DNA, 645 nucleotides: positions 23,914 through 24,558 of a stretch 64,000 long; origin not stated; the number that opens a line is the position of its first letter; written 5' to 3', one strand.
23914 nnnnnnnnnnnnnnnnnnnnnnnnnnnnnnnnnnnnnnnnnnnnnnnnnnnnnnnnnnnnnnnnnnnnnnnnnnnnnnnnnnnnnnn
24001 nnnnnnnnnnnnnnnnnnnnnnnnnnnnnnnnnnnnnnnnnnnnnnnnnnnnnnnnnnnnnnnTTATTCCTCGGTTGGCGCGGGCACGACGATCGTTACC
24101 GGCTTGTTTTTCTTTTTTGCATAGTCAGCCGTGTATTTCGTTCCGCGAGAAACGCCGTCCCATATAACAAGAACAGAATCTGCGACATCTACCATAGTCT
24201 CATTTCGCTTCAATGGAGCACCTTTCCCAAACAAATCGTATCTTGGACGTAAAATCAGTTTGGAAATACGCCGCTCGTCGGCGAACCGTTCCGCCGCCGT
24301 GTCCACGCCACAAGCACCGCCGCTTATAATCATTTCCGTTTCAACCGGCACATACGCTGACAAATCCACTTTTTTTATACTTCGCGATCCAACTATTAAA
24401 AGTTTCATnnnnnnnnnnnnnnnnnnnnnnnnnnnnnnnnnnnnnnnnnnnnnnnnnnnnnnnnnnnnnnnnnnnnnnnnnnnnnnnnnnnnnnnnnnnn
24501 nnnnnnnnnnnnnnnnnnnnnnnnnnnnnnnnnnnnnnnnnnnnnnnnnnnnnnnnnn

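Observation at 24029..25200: SLOG - XRE - SLOG islet, again bounded by duplicated terminator hairpins with the same architecture and size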

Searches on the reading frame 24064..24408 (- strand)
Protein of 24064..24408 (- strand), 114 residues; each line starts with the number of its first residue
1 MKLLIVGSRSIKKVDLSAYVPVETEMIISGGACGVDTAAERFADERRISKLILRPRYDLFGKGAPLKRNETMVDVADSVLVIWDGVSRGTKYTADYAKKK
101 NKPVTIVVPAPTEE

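Call 7: search_protein_families(library=pfam, proteins=[window:24064-24408:-], max_evalue=1)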
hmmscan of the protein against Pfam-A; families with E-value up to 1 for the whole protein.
window:24064-24408:- (114 aa): 7 families
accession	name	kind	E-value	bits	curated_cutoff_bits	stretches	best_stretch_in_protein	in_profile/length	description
PF02481.21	DNA_processg_A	-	9.8e-09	35.1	29.6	2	66-110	146-190/212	DNA recombination-mediator protein A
PF12694.12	cpYpsA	-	2.4e-06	27.8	26.2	2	63-108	51-97/145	Circularly permutated YpsA SLOG family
PF10686.14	YAcAr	-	4.4e-05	23.7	28.2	1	24-58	30-64/66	YspA, cpYpsA-related SLOG family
PF06908.16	YpsA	-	0.058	13.8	27.7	0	67-101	118-153/168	YspA SLOG family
PF18306.6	LDcluster4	-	0.14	12.3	26.3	0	65-107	83-123/151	SLOG cluster4 family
PF18178.6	Cap17-like_N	-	0.19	11.4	26.6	0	70-104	131-163/232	ATP nucleosidase Cap17-like, N-terminal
PF24963.1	DUF7768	-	0.23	12.2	26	1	70-106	61-97/98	Domain of unknown function (DUF7768)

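Call 19: find_homologous_proteins(query=window:24064-24408:-, max_evalue=0.00001)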
Query window:24064-24408:- (114 aa): 1542 proteins with E <= 0.00001 among 1545 candidates; the best 120 are listed.
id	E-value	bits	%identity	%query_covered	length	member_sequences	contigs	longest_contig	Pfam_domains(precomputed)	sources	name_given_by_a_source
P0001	1.3e-65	236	99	100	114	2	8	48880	PF02481.22,PF12694.13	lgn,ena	-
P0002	1.5e-47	178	75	95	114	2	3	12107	PF02481.22,PF12694.13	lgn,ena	-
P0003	2.4e-47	177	78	94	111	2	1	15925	PF02481.22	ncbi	-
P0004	2.5e-47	177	77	94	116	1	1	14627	PF02481.22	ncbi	-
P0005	5.2e-47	176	70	98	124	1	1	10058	PF02481.22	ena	-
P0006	6.4e-47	176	70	98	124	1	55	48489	PF02481.22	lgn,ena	-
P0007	1.3e-46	175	75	94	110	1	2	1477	PF10686.15,PF02481.22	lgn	-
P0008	2.3e-46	174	70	98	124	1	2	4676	PF02481.22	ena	-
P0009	3.7e-46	174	69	98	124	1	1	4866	PF02481.22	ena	-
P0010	4.3e-46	173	77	95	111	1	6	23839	PF02481.22,PF12694.13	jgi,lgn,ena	-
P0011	4.5e-46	173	74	95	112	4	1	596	PF10686.15,PF02481.22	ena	-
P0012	4.6e-46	173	71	100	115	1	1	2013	PF02481.22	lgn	-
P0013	7.5e-46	173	76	94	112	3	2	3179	PF02481.22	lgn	-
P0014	1.1e-45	172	71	99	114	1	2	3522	PF10686.15,PF02481.22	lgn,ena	-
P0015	1.3e-45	172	79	94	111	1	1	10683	PF10686.15,PF02481.22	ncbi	-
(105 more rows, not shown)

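Call 21: find_related_loci(query=A2, collection=genome_contigs, flank=4000)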
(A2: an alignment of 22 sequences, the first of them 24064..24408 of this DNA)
Query A2 (114 aa) in genome_contigs; peptide patterns used: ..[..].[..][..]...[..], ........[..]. (x = any residue, [..] = any of these).
599 stretches matched a pattern (row limit reached: there are more); 250 encode a relative of the query (tblastn E <= 1e-3); the best 80 are kept; 80 distinct loci.
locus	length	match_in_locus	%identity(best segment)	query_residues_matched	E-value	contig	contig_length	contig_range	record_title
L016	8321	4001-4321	78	1-107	7e-54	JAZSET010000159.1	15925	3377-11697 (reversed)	MAG: Eubacteriales bacterium isolate T1900044588_TS20190054.MAGScoT_cleanbin_000024 SGB_612_k141_2029280, whole genome s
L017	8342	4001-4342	68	1-114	1e-50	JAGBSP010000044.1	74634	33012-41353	MAG: Clostridia bacterium isolate RGIG9409 Yak_Cecum-1__c661934, whole genome shotgun sequence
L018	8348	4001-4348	66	1-111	1e-48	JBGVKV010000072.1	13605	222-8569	MAG: Eubacteriales bacterium isolate fecal_MAG_297 fecal_MAG_297_contig_0072, whole genome shotgun sequence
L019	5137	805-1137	67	1-111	1e-48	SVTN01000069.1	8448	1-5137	MAG: Oscillospiraceae bacterium isolate SIG696 NODE_129809_length_8448_cov_1.791612, whole genome shotgun sequence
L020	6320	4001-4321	71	1-107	8e-49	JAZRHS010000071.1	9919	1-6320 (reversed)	MAG: Eubacteriales bacterium isolate T1900045479_YK20190173.MAGScoT_cleanbin_000040 SGB_7303_k141_4074558, whole genome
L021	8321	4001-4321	67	1-107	3e-48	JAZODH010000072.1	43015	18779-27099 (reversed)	MAG: Eubacteriales bacterium isolate T1900044752_TS20190418.MAGScoT_cleanbin_000027 SGB_2245_k141_3940525, whole genome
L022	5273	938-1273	66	1-112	6e-48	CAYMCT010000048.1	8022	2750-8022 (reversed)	MAG TPA_asm: uncultured Lachnospiraceae bacterium isolate SRP315200_co2_743 genome assembly, contig: NODE_14435_length_8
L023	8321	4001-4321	65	1-107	2e-47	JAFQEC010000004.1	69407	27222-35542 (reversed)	MAG: Clostridia bacterium isolate RGIG1736 Goat_Cecum-3__c84723, whole genome shotgun sequence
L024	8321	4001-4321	70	1-107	4e-47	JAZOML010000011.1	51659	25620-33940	MAG: Eubacteriales bacterium isolate T1900045648_YK20190342.MAGScoT_cleanbin_000010 SGB_8181_k141_93784, whole genome sh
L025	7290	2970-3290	67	1-107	6e-47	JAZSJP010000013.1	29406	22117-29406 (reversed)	MAG: Eubacteriales bacterium isolate T1900044564_TS20190030.MAGScoT_cleanbin_000039 SGB_388_k141_1920555, whole genome s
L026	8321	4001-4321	66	1-107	2e-46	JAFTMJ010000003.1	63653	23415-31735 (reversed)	MAG: Clostridia bacterium isolate RGIG3950 Roe_deer_Cecum-3__c1772, whole genome shotgun sequence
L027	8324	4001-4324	62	1-108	1e-46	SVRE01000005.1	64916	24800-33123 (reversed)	MAG: Oscillospiraceae bacterium isolate SIG635 NODE_2467_length_64916_cov_1.568430, whole genome shotgun sequence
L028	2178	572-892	64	1-107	2e-46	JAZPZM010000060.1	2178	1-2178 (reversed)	MAG: Eubacteriales bacterium isolate T1900044645_TS20190111.MAGScoT_cleanbin_000017 SGB_1340_k141_803162, whole genome s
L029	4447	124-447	65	1-108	1e-45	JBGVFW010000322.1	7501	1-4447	MAG: Eubacteriales bacterium isolate fecal_MAG_381 fecal_MAG_381_contig_0322, whole genome shotgun sequence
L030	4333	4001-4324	65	1-108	1e-45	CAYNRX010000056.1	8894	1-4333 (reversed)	MAG TPA_asm: uncultured Lachnospiraceae bacterium isolate SRP239243_co2_384 genome assembly, contig: NODE_13823_length_8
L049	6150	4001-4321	62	1-107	1e-43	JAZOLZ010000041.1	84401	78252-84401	MAG: Eubacteriales bacterium isolate T1900045651_YK20190345.MAGScoT_cleanbin_000025 SGB_8205_k141_939461, whole genome s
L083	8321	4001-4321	62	1-107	5e-41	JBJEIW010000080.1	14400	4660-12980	MAG: Candidatus Ornithomonoglobus sp. isolate PUUB48_bin.020 NODE_1930_length_14400_cov_8.262670, whole genome shotgun s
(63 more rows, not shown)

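Call 24: search_protein_families(library=padloc, proteins=[window:24064-24408:-], max_evalue=0.1)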
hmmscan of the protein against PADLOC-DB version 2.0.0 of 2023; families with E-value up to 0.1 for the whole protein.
window:24064-24408:- (114 aa): 2 families
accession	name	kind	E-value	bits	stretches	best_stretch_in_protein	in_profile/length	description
PDLC03927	PsyrA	-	5.7e-06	23.7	1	4-43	135-180/398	-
PDLC03961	ShosA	-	2.3e-05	21.8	1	66-107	217-258/303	-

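Call 25: search_protein_families(library=phrogs, proteins=[window:24064-24408:-], max_evalue=0.01)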
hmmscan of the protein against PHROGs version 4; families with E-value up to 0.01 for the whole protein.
window:24064-24408:- (114 aa): 3 families
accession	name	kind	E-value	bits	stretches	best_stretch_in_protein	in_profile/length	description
phrog_289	-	other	3.6e-19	70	1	1-108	23-139/500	GTP-binding domain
phrog_11222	-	unknown function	1.6e-06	29.2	1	29-100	199-271/293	-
phrog_4299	-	unknown function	0.00034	20.8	0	67-112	219-264/322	-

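Call 26: search_protein_families(library=ncbifam, proteins=[window:24064-24408:-], max_evalue=0.01)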
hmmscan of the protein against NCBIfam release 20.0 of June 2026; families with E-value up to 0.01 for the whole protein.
window:24064-24408:- (114 aa): 1 family
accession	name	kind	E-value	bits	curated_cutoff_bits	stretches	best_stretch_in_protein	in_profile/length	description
TIGR00732.1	dprA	equivalog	2.6e-06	26.8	191.15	0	66-110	146-190/220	DNA-processing protein DprA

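Call 31: find_related_loci(query=A2, collection=viral_contigs, flank=4000)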
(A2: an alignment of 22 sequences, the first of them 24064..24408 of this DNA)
Query A2 (114 aa) in viral_contigs; peptide patterns used: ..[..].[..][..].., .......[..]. (x = any residue, [..] = any of these).
330 stretches matched a pattern; 213 encode a relative of the query (tblastn E <= 1e-3); the best 80 are kept; 80 distinct loci.
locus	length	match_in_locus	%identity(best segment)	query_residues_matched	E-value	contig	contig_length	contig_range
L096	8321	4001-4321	61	1-107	9e-44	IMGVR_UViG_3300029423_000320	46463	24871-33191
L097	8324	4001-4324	48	1-108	8e-32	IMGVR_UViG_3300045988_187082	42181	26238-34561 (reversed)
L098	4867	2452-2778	48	1-109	5e-29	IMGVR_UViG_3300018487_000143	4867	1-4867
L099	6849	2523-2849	47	1-109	4e-28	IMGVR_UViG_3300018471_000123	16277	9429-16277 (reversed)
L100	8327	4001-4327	47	1-109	3e-28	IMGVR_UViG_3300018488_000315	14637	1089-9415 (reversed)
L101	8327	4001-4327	47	1-109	6e-28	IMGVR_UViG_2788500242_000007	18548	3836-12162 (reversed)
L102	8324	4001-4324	47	1-108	6e-28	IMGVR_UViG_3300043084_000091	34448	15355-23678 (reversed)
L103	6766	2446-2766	48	1-107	1e-27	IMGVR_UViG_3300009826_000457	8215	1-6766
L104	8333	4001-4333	45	1-111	3e-26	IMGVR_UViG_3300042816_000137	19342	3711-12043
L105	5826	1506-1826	44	1-107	7e-26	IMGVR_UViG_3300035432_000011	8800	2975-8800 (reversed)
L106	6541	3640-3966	44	1-109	2e-25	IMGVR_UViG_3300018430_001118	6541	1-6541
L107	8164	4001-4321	42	1-108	3e-25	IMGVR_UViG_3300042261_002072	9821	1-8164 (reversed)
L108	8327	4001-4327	45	1-107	5e-25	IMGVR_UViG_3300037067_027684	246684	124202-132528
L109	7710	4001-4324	40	1-108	6e-25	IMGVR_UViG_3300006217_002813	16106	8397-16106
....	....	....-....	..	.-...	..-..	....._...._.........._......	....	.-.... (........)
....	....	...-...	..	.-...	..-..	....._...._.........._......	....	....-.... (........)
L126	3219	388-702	41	5-107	3e-21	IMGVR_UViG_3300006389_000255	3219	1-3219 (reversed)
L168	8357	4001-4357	38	1-107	5e-17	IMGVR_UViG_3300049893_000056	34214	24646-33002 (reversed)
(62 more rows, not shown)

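Call 41: find_encoding_contigs(protein=window:24064-24408:-, flank=5000, max_places=10)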
Protein window:24064-24408:- (114 aa): no gene with exactly this product is on record in the collection.

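Call 43: find_encoding_contigs(protein=P0002, flank=4000, max_places=5)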
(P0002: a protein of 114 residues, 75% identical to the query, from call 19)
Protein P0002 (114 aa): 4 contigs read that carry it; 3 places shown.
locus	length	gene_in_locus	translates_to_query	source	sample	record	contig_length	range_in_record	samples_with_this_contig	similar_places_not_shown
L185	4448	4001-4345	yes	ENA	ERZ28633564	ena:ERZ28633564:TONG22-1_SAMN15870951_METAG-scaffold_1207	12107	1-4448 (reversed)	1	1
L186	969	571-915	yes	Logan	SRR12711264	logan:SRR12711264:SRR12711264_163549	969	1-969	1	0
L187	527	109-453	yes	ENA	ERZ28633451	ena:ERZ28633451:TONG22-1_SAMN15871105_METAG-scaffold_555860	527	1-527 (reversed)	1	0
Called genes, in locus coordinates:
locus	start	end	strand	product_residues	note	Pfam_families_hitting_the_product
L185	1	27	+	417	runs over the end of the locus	PF08501:Shikimate_dh_N, PF13238:AAA_18 (weak), PF01202:SKI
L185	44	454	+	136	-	PF01220:DHquinase_II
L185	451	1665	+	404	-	PF00275:EPSP_synthase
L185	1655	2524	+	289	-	PF03446:NAD_binding_2, PF03807:F420_oxidored (weak), PF02153:PDH_N, PF20463:PDH_C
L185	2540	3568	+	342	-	PF00793:DAHP_synth_1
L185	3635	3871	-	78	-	PF13560:HTH_31 (faint), PF01381:HTH_3, PF04545:Sigma70_r4 (faint)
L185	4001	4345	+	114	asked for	PF02481:DNA_processg_A (faint), PF12694:cpYpsA (faint)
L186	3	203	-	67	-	PF13443:HTH_26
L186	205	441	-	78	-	PF13560:HTH_31 (faint), PF01381:HTH_3, PF04545:Sigma70_r4 (weak)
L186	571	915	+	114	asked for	PF02481:DNA_processg_A (faint), PF12694:cpYpsA (faint)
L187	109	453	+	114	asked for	PF02481:DNA_processg_A (faint), PF12694:cpYpsA (faint)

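Call 47: predict_structure(alignment_id=A2)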
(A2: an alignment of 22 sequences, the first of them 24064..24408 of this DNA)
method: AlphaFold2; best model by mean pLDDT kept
length: 114 residues; sequences in the alignment: 22
mean_pLDDT: 94.3   pTM: 0.87
mean pLDDT of the five models: 94.3, 94.0, 93.4, 93.2, 92.8
residues with pLDDT >= 90: 104; 70-90: 6; 50-70: 3; < 50: 1
segments of 3 or more residues with pLDDT < 50: none
pLDDT, mean of each block of 10 residues (from residue 1): 96 93 97 94 97 96 96 98 94 98 93 55
secondary structure, 60 per line:
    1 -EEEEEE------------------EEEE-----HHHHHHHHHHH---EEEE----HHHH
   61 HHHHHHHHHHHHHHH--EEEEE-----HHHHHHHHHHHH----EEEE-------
elements in order: E2-7 E26-29 H35-45 E49-52 H57-75 E78-82 H88-99 E104-107
